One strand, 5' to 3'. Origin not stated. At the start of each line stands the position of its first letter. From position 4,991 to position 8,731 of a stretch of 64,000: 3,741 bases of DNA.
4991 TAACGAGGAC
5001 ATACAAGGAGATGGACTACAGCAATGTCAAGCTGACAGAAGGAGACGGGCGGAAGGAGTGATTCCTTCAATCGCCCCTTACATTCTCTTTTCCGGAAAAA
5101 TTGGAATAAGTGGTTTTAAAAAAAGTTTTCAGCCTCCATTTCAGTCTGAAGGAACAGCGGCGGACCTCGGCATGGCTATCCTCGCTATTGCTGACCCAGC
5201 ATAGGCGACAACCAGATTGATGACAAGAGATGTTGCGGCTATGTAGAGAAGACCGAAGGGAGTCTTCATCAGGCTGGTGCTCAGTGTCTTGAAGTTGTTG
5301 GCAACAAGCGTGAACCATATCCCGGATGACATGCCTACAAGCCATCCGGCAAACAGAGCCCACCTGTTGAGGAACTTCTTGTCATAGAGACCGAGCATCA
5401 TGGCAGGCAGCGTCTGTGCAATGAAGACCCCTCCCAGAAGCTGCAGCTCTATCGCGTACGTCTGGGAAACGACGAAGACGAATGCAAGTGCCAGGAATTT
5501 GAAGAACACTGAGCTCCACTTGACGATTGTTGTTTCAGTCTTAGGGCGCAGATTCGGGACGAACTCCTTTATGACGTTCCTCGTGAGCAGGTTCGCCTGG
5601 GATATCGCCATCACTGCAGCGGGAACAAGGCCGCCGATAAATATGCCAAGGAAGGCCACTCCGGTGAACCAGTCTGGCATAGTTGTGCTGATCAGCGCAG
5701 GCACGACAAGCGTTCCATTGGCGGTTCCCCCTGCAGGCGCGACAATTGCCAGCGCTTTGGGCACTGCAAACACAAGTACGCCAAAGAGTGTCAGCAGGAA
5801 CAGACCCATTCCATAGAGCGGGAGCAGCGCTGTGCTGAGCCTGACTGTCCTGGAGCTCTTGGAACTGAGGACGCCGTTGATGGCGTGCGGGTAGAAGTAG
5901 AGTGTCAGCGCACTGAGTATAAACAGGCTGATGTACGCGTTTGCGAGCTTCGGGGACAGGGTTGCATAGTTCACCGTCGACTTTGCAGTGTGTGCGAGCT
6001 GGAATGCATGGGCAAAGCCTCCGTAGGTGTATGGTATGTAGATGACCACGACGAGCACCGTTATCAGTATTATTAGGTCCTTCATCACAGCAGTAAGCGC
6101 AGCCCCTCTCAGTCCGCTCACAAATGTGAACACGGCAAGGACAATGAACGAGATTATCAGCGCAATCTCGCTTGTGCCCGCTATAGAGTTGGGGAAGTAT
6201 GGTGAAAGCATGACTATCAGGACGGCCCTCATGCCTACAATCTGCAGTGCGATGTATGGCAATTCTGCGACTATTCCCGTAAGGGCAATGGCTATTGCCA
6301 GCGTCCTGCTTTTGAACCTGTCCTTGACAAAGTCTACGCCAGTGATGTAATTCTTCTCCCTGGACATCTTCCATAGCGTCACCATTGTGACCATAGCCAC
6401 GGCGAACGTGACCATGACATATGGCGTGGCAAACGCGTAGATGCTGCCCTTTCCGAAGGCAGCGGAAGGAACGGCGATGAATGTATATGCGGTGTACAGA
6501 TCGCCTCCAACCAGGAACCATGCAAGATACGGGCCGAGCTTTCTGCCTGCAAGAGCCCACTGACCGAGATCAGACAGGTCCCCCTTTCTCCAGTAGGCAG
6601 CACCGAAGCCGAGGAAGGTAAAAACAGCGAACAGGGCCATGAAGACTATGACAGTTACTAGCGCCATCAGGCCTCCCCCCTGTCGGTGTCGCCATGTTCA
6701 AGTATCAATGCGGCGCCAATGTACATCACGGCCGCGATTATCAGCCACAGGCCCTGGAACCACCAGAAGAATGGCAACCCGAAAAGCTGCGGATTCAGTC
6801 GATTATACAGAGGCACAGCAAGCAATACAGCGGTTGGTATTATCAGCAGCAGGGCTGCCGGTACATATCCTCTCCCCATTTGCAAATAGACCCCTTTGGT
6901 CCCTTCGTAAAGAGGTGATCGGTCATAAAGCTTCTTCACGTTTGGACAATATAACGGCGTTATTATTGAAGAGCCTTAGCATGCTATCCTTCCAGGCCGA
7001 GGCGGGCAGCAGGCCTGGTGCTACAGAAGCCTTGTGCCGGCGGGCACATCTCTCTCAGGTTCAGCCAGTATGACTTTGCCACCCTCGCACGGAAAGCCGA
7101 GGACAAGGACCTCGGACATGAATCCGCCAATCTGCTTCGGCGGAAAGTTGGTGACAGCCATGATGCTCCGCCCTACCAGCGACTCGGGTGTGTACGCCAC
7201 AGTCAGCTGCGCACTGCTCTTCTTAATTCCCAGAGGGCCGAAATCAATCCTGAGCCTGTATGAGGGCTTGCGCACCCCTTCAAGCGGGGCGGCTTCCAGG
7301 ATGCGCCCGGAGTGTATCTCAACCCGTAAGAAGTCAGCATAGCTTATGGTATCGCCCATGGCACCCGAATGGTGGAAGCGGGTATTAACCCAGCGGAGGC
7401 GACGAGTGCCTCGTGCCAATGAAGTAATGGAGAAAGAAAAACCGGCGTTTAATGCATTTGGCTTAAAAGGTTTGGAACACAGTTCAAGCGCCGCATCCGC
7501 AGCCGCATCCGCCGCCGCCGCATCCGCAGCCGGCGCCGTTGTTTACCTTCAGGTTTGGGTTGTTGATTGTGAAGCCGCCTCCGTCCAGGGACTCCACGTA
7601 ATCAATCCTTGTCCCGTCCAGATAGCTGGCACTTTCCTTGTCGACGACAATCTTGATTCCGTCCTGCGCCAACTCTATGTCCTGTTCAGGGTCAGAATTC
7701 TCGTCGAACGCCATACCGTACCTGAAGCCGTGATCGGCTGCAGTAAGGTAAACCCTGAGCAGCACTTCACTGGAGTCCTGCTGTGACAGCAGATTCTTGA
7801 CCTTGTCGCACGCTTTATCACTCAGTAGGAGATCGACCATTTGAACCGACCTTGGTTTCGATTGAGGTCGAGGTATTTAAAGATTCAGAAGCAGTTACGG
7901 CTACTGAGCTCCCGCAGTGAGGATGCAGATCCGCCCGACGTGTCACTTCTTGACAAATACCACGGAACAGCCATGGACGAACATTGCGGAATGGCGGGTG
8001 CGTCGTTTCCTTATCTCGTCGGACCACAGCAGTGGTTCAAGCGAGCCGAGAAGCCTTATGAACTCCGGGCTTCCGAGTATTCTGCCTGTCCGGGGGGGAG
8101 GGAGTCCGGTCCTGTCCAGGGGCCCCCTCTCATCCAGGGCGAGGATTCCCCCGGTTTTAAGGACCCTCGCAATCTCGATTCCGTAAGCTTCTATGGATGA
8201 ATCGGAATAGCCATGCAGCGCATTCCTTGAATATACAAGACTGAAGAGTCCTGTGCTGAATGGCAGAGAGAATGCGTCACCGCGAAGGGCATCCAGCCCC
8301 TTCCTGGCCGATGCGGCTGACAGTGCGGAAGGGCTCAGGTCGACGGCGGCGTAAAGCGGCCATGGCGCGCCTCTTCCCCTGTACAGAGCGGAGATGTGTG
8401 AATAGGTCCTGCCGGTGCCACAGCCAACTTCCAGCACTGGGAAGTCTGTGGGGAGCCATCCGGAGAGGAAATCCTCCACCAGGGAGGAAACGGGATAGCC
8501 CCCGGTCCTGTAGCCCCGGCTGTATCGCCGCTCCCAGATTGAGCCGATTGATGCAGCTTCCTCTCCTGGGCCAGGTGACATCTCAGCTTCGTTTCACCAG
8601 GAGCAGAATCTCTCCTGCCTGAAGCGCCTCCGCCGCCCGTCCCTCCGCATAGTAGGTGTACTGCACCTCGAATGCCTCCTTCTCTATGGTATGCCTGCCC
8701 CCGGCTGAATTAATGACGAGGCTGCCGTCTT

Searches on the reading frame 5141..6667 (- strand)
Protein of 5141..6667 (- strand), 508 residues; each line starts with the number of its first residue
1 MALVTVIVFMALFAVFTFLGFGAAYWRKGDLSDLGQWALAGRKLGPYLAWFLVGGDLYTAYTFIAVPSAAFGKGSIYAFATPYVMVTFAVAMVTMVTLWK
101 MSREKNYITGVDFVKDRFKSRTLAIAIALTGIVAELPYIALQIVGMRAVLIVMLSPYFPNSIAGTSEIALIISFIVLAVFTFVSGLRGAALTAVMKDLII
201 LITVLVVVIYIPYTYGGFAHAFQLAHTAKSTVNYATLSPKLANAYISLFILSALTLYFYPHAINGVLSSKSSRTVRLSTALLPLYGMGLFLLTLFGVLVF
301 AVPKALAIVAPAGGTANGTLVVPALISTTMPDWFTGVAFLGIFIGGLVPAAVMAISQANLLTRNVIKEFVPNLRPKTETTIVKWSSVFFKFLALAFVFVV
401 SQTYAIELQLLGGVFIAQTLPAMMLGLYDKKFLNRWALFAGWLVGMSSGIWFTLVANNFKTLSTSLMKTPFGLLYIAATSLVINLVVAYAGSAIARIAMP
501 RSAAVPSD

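Call 45: search_protein_families(library=pfam, max_evalue=0.00001, proteins=[window:5141-6667:-])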
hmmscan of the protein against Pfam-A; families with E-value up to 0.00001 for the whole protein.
window:5141-6667:- (508 aa): 1 family
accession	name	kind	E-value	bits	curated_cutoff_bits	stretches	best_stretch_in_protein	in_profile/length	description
PF00474.23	SSF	-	4.4e-15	55.9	22.8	1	39-442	3-404/406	Sodium:solute symporter family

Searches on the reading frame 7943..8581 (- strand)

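Call 46: search_protein_families(library=pfam, max_evalue=0.00001, proteins=[window:7943-8581:-])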
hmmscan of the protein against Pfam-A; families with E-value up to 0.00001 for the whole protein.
window:7943-8581:- (212 aa): 4 families
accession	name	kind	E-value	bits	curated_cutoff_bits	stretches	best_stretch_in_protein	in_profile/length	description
PF13649.12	Methyltransf_25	-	7.9e-14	52.6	27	1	49-145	1-97/97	Methyltransferase domain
PF08241.18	Methyltransf_11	-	1.2e-13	51.9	21.2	1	50-148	1-94/95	Methyltransferase domain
PF13847.12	Methyltransf_31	-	3.2e-07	30.6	27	1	48-150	6-110/145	Methyltransferase domain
PF08242.18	Methyltransf_12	-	5.4e-07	30.7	30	1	50-147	1-98/98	Methyltransferase domain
